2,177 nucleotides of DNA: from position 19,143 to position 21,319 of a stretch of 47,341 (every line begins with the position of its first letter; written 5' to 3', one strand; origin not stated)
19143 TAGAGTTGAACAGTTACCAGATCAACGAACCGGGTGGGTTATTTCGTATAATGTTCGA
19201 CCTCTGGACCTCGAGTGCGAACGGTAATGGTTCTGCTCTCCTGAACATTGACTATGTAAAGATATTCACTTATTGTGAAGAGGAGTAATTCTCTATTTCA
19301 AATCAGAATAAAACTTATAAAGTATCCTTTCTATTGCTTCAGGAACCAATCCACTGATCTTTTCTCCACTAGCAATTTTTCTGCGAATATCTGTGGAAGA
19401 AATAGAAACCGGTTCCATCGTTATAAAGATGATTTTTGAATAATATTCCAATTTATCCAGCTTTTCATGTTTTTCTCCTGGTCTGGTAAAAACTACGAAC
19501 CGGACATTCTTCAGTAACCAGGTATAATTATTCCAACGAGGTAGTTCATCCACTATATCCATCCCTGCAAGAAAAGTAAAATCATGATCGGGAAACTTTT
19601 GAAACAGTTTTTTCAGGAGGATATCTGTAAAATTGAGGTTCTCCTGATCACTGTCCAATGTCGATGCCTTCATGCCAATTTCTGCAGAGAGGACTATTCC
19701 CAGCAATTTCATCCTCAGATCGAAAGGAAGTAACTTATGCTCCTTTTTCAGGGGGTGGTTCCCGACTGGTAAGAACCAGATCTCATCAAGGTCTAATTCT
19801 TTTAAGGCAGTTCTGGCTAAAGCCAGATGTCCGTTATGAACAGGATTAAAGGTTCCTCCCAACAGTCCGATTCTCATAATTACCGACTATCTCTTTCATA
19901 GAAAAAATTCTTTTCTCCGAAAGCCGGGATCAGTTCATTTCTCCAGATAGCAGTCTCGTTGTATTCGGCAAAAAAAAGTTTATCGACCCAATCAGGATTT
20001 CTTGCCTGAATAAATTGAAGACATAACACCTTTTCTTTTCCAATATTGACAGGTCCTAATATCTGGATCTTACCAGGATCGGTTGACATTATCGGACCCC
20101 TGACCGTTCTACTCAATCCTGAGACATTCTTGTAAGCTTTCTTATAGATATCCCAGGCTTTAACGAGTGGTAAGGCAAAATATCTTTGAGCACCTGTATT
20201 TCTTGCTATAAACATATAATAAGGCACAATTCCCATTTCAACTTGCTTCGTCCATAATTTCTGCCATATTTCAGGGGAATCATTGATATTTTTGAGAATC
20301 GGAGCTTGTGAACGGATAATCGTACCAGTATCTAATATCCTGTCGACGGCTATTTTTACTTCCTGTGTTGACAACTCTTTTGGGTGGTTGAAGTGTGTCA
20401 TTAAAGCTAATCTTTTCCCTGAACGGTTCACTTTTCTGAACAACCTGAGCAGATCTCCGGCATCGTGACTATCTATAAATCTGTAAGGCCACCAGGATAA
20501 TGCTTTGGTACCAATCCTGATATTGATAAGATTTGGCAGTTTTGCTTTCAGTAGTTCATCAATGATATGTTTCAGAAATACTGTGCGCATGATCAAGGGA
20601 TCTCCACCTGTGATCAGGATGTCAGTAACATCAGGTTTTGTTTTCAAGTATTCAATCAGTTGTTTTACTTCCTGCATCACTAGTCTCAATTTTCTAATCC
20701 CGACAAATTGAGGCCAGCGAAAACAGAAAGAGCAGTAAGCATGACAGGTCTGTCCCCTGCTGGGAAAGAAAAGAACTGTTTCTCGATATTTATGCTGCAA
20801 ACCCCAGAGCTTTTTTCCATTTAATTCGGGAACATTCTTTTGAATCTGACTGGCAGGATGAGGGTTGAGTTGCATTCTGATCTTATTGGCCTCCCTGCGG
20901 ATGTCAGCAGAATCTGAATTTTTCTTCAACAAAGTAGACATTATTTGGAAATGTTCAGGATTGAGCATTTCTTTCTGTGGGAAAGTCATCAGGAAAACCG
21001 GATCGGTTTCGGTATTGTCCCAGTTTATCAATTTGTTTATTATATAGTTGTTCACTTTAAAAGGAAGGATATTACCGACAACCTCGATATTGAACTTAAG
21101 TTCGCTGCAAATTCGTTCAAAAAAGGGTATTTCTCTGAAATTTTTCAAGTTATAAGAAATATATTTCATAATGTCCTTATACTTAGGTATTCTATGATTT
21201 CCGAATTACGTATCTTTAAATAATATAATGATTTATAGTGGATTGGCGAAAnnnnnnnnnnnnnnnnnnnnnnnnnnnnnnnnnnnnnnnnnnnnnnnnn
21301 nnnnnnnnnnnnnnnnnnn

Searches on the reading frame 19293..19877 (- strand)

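Call 26: search_protein_families(library=pfam, proteins=[window:19293-19877:-], max_evalue=0.0001)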
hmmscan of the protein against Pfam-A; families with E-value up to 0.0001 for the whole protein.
window:19293-19877:- (194 aa): 1 family
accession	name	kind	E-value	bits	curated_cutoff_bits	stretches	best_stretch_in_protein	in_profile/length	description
PF01467.32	CTP_transf_like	-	7.9e-20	71.8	21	1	5-167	1-133/133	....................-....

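Call 67: search_protein_families(library=ncbifam, proteins=[window:19293-19877:-], max_evalue=0.00001)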
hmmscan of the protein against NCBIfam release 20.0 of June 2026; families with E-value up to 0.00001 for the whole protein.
window:19293-19877:- (194 aa): 13 families
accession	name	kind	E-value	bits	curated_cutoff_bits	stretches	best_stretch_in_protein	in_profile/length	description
NF000840.1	PRK00071.1-3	equivalog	1.9e-43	148.3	150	1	2-188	7-194/201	nicotinate-nucleotide adenylyltransferase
TIGR00482.1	TIGR00482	equivalog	1.1e-41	143.1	112.45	1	5-184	1-186/194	nicotinate (nicotinamide) nucleotide adenylyltransferase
NF005519.0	PRK07152.1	equivalog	2.4e-37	128.7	315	1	1-175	1-171/361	nicotinate-nucleotide adenylyltransferase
NF000841.0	PRK00071.1-4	equivalog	7.4e-36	123.8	197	1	2-184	8-184/194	nicotinate-nucleotide adenylyltransferase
NF000843.0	PRK00071.2-2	equivalog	2.3e-31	109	240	1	1-138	12-147/212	nicotinate-nucleotide adenylyltransferase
NF000839.0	PRK00071.1-1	equivalog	2.6e-24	86.3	187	1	4-138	9-143/219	nicotinate-nucleotide adenylyltransferase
NF000845.0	PRK00071.2-4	equivalog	5.7e-21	74.8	210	1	1-139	8-144/197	nicotinate-nucleotide adenylyltransferase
NF000846.0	PRK00071.2-5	equivalog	5e-19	68.6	329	1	1-138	19-154/210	nicotinate-nucleotide adenylyltransferase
NF005410.0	PRK06973.1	equivalog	1e-18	67.5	214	1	2-135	23-159/243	nicotinate-nucleotide adenylyltransferase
NF000842.0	PRK00071.2-1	equivalog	1.6e-15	57.3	167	1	1-189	2-186/191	nicotinate-nucleotide adenylyltransferase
TIGR00125.1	cyt_tran_rel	domain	3.5e-10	39.9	27.7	1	3-60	1-57/65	adenylyltransferase/cytidyltransferase family protein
NF006479.0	PRK08887.1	equivalog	6.7e-10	39.1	164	0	1-109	2-110/174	nicotinate-nicotinamide nucleotide adenylyltransferase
NF001985.0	PRK00777.1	subfamily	7.9e-06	26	104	0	5-64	8-67/157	pantetheine-phosphate adenylyltransferase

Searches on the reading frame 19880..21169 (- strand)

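Call 26: search_protein_families(library=pfam, proteins=[window:19880-21169:-], max_evalue=0.0001)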
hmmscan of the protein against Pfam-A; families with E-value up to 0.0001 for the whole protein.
window:19880-21169:- (429 aa): 1 family
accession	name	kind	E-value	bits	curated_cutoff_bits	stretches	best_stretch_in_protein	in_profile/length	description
PF04055.27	Radical_SAM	-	1.1e-06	29.3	29.5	1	140-203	5-68/166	Radical SAM superfamily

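Call 67: search_protein_families(library=ncbifam, proteins=[window:19880-21169:-], max_evalue=0.00001)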
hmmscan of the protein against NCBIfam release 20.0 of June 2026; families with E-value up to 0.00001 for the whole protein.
window:19880-21169:- (429 aa): 6 families
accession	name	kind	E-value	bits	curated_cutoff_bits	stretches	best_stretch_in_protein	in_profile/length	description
TIGR03820.1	lys_2_3_AblA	equivalog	2.2e-38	132.1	525.4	1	121-353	99-316/417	lysine 2,3-aminomutase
TIGR00238.1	TIGR00238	subfamily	9.6e-38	130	199.2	1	29-352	47-320/331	KamA family radical SAM protein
TIGR04468.1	arg_2_3_am_muta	equivalog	5.2e-32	111.2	600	1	78-375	49-332/351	arginine 2,3-aminomutase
TIGR04368.1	Glu_2_3_NH3_mut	equivalog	7.8e-31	107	650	1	140-353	160-360/404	glutamate 2,3-aminomutase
TIGR03822.1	AblA_like_2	hypoth_equivalog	4.5e-30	104.8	396.25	1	122-354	80-299/321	lysine-2,3-aminomutase-like protein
TIGR03821.1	EFP_modif_epmB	equivalog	5.1e-27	94.7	369.3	1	115-351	81-302/321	EF-P beta-lysylation protein EpmB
